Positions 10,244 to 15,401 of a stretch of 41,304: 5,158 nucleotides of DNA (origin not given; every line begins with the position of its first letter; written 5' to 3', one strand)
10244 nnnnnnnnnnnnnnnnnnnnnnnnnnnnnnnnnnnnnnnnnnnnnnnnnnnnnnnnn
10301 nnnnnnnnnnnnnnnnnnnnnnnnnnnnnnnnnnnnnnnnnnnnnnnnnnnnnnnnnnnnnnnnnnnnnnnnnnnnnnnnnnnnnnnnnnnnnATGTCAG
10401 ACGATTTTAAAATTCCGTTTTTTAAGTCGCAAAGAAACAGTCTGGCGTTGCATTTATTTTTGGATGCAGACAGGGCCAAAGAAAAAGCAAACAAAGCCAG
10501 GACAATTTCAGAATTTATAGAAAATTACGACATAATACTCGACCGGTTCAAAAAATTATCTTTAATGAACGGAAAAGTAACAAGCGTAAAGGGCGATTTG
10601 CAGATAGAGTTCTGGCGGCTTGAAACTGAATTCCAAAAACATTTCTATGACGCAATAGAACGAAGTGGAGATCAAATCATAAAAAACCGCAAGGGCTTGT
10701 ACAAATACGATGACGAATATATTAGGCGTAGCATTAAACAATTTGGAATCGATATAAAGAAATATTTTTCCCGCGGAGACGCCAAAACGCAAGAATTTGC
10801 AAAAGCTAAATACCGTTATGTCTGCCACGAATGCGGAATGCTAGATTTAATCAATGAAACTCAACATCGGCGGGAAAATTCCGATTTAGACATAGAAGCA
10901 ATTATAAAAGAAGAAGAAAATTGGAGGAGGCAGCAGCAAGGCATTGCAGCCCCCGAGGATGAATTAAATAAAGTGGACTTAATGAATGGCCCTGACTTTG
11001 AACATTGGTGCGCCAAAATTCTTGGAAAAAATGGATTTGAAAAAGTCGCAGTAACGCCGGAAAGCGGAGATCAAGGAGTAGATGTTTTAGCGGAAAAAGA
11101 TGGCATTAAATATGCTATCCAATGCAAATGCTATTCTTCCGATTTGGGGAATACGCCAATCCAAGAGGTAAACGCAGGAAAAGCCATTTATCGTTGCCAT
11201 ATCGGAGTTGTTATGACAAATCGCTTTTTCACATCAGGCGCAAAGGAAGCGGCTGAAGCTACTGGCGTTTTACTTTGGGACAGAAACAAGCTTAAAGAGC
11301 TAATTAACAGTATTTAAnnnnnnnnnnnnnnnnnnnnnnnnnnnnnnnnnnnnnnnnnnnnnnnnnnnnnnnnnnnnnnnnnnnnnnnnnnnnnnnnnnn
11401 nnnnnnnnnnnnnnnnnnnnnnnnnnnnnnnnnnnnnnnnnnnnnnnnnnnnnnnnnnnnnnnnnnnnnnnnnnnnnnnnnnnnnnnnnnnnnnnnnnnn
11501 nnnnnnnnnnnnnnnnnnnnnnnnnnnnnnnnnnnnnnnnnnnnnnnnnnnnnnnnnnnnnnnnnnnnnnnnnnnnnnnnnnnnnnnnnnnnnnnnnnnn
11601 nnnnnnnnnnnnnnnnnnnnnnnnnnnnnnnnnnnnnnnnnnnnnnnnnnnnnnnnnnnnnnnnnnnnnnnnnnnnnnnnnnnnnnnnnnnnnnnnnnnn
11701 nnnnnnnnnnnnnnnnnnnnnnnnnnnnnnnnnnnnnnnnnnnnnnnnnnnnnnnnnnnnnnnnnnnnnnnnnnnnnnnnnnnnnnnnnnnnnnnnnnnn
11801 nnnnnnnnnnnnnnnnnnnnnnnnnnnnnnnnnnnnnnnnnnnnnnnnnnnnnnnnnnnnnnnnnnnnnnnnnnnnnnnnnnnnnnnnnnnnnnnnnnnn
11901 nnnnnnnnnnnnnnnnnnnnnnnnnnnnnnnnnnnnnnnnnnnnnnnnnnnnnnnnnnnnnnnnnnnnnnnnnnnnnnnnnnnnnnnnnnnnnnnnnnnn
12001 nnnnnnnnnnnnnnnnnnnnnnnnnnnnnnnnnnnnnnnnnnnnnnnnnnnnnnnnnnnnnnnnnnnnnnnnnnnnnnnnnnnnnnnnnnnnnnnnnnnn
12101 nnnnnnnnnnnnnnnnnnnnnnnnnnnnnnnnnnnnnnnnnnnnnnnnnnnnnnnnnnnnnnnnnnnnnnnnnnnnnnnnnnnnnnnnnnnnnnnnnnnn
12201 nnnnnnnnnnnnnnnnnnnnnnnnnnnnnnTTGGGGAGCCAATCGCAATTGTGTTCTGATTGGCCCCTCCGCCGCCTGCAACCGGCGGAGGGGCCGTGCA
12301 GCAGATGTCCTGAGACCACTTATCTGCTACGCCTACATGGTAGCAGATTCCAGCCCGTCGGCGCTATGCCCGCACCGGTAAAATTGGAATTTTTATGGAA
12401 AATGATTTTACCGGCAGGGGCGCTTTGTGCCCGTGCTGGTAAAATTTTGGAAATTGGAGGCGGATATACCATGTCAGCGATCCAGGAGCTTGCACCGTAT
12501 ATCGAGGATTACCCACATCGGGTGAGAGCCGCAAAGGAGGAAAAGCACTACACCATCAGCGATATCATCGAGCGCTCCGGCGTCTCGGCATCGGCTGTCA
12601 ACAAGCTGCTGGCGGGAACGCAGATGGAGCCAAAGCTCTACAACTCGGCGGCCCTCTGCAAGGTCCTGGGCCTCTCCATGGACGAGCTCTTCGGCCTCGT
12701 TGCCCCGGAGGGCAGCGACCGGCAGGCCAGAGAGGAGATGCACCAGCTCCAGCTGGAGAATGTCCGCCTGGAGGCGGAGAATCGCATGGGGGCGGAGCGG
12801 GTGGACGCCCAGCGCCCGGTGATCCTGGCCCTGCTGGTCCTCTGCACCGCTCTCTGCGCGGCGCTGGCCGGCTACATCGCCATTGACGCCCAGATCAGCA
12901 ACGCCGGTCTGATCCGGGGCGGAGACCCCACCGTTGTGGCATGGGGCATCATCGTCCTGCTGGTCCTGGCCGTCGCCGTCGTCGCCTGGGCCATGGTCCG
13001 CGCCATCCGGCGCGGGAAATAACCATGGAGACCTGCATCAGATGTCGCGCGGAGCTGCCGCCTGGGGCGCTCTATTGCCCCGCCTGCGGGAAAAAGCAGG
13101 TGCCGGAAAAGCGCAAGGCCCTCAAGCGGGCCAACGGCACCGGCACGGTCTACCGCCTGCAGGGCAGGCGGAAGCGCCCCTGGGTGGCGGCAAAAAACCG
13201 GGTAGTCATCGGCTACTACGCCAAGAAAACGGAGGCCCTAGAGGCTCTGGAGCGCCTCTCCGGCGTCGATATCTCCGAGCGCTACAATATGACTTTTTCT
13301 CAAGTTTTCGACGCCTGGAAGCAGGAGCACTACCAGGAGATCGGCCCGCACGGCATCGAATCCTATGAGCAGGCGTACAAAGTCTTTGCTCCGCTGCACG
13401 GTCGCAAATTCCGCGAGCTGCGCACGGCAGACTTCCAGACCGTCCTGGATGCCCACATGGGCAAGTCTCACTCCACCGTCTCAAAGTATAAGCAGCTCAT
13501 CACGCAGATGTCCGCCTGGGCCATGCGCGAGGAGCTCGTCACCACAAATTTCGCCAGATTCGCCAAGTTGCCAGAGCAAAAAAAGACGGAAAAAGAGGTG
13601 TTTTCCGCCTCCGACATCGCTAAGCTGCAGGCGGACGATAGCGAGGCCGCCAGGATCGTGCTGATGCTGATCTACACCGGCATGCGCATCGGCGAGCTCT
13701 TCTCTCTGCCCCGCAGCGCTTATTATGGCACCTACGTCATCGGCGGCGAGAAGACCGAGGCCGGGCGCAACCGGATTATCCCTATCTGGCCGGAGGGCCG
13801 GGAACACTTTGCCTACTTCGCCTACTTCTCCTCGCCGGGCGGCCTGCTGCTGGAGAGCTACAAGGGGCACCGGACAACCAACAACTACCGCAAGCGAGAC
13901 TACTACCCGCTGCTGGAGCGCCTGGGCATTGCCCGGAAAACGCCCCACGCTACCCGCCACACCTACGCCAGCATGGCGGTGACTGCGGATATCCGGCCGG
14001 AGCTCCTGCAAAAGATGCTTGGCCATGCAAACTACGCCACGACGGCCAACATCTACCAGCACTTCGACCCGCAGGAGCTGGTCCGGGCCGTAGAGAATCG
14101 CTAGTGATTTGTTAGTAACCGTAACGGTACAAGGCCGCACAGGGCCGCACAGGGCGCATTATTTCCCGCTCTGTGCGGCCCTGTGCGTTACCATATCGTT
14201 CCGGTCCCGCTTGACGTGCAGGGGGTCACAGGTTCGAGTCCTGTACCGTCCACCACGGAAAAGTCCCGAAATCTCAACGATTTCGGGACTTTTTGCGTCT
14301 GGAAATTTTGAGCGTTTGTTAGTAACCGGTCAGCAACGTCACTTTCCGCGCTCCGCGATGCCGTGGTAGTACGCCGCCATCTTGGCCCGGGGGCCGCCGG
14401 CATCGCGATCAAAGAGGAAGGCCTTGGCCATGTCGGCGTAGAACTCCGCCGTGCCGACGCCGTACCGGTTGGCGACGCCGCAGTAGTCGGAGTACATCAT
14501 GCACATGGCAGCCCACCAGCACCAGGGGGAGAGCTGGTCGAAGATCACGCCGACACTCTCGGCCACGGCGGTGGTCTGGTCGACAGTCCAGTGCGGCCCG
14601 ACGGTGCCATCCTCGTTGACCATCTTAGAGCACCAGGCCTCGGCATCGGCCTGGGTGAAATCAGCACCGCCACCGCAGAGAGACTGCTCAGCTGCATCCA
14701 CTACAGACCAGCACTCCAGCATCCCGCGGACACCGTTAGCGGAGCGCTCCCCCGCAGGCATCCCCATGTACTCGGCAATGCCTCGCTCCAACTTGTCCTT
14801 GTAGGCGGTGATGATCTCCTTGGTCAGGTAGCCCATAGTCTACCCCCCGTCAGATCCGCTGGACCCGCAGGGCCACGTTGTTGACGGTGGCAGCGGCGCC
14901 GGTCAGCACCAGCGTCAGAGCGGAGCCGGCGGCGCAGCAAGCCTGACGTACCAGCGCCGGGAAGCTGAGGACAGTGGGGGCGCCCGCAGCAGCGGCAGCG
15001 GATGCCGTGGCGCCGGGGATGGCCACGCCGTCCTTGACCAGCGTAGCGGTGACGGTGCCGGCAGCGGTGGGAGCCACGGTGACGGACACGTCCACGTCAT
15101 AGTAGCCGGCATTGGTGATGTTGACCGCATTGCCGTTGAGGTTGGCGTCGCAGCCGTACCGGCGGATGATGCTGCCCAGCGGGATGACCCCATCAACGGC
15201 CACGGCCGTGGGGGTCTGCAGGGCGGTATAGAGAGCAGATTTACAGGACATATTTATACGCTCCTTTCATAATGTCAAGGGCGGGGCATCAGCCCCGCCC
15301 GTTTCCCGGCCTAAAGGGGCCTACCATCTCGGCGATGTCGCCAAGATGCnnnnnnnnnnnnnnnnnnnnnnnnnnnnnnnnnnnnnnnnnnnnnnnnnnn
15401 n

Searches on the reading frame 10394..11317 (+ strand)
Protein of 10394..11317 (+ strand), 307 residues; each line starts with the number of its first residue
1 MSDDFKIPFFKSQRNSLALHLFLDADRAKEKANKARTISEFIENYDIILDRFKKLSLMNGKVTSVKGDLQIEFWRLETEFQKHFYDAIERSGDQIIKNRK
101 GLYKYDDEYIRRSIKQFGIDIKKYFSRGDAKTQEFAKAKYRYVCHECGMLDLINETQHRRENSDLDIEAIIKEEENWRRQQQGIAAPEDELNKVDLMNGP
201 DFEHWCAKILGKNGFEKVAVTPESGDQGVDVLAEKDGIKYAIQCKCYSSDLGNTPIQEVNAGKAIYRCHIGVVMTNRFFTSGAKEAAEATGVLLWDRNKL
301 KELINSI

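Call 54: search_protein_families(library=pfam, proteins=[window:10394-11317:+], max_evalue=0.001)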
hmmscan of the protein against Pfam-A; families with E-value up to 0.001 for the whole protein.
window:10394-11317:+ (307 aa): 3 families
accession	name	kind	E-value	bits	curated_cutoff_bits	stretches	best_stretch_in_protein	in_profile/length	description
PF04471.18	Mrr_cat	-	6.3e-28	97.6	21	1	196-304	3-115/115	Restriction endonuclease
PF22722.2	NA-iREase1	-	8.7e-09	35.8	27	1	204-290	3-91/106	NACHT-associated inactive Restriction Endonuclease 1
PF13156.12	Mrr_cat_2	-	2.1e-05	24.8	22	1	223-250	26-55/127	Restriction endonuclease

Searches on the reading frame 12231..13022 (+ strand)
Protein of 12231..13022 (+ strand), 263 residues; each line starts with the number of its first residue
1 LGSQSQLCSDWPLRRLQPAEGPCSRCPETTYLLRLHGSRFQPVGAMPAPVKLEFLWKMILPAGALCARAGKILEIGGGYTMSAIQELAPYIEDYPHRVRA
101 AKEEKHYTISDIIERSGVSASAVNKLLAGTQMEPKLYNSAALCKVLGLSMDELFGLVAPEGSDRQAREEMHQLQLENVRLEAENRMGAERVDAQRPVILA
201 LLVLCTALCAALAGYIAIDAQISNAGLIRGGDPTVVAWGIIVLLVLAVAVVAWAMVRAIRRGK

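Call 54: search_protein_families(library=pfam, proteins=[window:12231-13022:+], max_evalue=0.001)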
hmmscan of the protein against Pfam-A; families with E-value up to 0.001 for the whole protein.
window:12231-13022:+ (263 aa): 3 families
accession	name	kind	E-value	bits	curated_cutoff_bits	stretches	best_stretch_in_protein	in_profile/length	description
PF01381.28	HTH_3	-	5.9e-07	29.9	23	1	98-153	1-55/55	Helix-turn-helix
PF13443.12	HTH_26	-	1.1e-05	26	22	1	104-158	8-62/63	Cro/C1-type HTH DNA-binding domain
PF13560.12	HTH_31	-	6.8e-05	23.5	27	1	97-152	5-60/64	Helix-turn-helix domain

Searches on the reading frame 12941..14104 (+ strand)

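Call 54: search_protein_families(library=pfam, proteins=[window:12941-14104:+], max_evalue=0.001)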
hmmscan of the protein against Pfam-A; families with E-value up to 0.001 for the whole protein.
window:12941-14104:+ (387 aa): 3 families
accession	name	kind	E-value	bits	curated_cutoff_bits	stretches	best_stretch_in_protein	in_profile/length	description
PF00589.27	Phage_integrase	-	1.8e-13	51.1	27.1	1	217-378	5-171/172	Phage integrase family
PF13240.11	Zn_Ribbon_1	-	5.7e-05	23.2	25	1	32-52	2-22/23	zinc-ribbon domain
PF12773.13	DZR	-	0.00088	19.8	27.3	0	32-52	1-21/45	Double zinc ribbon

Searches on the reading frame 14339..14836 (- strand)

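Call 54: search_protein_families(library=pfam, proteins=[window:14339-14836:-], max_evalue=0.001)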
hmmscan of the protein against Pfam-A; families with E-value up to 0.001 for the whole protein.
window:14339-14836:- (165 aa): 1 family
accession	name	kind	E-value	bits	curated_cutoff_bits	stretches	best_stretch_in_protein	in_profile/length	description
PF25223.1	DUF7841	-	5.9e-21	75.3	25.2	1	57-157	13-113/114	Domain of unknown function (DUF7841)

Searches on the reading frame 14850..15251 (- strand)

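Call 54: search_protein_families(library=pfam, proteins=[window:14850-15251:-], max_evalue=0.001)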
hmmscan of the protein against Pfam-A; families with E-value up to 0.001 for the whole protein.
window:14850-15251:- (133 aa): 1 family
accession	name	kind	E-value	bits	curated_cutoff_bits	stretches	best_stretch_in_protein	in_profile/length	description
PF18573.7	BclA_C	-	2.5e-06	27.8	38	1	15-133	11-127/128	BclA C-terminal domain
